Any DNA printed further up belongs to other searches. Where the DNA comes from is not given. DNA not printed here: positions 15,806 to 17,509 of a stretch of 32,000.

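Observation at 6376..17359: Three TPR-glycosyltransferase fusions bracket the duplicated pilin genes: candidate dedicated protein (pilin) glycosylation system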

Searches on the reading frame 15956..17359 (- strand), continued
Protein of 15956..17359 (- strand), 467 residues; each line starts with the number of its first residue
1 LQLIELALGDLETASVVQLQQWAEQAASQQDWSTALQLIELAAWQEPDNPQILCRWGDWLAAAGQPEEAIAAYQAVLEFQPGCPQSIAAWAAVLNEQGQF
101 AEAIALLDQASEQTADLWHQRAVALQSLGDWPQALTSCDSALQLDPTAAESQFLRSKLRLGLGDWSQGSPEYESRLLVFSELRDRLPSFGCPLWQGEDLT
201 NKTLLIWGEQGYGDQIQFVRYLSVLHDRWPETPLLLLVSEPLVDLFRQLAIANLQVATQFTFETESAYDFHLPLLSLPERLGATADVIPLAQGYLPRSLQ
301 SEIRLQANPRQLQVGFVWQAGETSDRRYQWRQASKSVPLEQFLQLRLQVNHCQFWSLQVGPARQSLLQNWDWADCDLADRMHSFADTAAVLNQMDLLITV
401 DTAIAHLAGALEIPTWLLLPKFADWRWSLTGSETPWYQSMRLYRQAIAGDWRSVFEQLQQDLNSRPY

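Call 38: fold_search(model_id=the predicted structure, library=pdb)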
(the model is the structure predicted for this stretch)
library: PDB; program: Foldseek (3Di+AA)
matches with E <= 10: 1625; with E <= 0.001: 230
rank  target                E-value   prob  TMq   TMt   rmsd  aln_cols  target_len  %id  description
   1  8dth_B                4.3e-09  1.00  0.38  0.28  12.0       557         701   11  Cryo-EM structure of Arabidopsis SPY alternative conformation 2 (released 2023-03-08)
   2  8dtg_B                5.9e-09  1.00  0.34  0.23  16.5       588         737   10  Cryo-EM structure of Arabidopsis SPY alternative conformation 1 (released 2023-03-08)
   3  8dtf_A                7.2e-09  1.00  0.37  0.24  14.6       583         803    9  Cryo-EM structure of the full length Arabidopsis SPY with complete TPRs (released 2023-03-08)
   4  8dti_A                9.6e-09  1.00  0.34  0.26  15.6       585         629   12  Cryo-EM structure of Arabidopsis SPY in complex with GDP-fucose (released 2023-03-08)
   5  8dtg_A                1.2e-08  1.00  0.39  0.26  12.2       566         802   10  Cryo-EM structure of Arabidopsis SPY alternative conformation 1 (released 2023-03-08)
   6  8qoy                  2.8e-08  1.00  0.20  0.11  22.4       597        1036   11  Capsular polysaccharide synthesis multienzyme of Actinobacillus Pleuropneumoniae serotype 3 (released 2024-07-03)
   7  7y4i_A                3.4e-08  1.00  0.40  0.25  12.9       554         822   11  Crystal structure of SPINDLY in complex with GDP (released 2022-12-07)
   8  7y4i_B                4.6e-08  1.00  0.34  0.21  15.8       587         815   11  Crystal structure of SPINDLY in complex with GDP (released 2022-12-07)
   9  8dth_A                8.9e-08  1.00  0.35  0.23  15.5       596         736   12  Cryo-EM structure of Arabidopsis SPY alternative conformation 2 (released 2023-03-08)
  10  8chy                  1.6e-07  1.00  0.31  0.50   3.9       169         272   23  Crystal structure of an 8-repeat consensus TPR superhelix with Zinc. (released 2024-02-21)
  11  4gyw_A                1.6e-07  1.00  0.36  0.25  21.8       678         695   10  Crystal structure of human O-GlcNAc Transferase in complex with UDP and a glycopeptide (released 2012-10-31)
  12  9qhb                  2.0e-07  1.00  0.31  0.51   3.3       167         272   22  Crystal structure of 16-repeat CTPR protein with eliminated coordination sites (released 2025-10-22)
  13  5hgv_A                2.2e-07  1.00  0.37  0.26  20.8       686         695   10  Structure of an O-GlcNAc transferase point mutant, D554N in complex with peptide (released 2016-09-14)
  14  9qhc_B                2.9e-07  1.00  0.31  0.51   3.6       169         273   22  Crystal structure of 8-repeat CTPR protein with eliminated coordination sites (released 2025-10-22)
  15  3pe4_A                3.2e-07  1.00  0.36  0.25  19.8       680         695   11  Structure of human O-GlcNAc transferase and its complex with a peptide substrate (released 2011-01-19)
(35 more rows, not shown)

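Call 74: search_protein_families(library=pfam, alignment_id=A4, max_evalue=0.00001)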
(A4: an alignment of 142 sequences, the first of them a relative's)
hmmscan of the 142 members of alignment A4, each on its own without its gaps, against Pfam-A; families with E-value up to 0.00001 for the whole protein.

A. member 1, L016:10880-11320:+ (146 aa): 0 families

B. families by the number of members that match (of 142 scanned): 181 families (the first 25 are shown)
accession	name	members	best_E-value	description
PF00515.34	TPR_1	7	2.5e-73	Tetratricopeptide repeat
PF07719.23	TPR_2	7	5.2e-67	Tetratricopeptide repeat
PF13181.12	TPR_8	7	1.6e-51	Tetratricopeptide repeat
PF13424.12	TPR_12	7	7.6e-41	Tetratricopeptide repeat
PF00535.33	Glycos_transf_2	7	2.7e-28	Glycosyl transferase family 2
PF13432.12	TPR_16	6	6e-50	Tetratricopeptide repeat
PF14559.12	TPR_19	6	1.5e-43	Tetratricopeptide repeat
PF13374.12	TPR_10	6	2.3e-39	Tetratricopeptide repeat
PF13428.12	TPR_14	6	1.5e-34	Tetratricopeptide repeat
PF13176.12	TPR_7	6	2e-29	Tetratricopeptide repeat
PF13414.12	TPR_11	5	4.3e-74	TPR repeat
PF13431.12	TPR_17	5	4.4e-53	Tetratricopeptide repeat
PF01040.23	UbiA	5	1.1e-41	UbiA prenyltransferase family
PF13174.12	TPR_6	5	2.8e-21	Tetratricopeptide repeat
PF13371.12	TPR_9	5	2.2e-18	Tetratricopeptide repeat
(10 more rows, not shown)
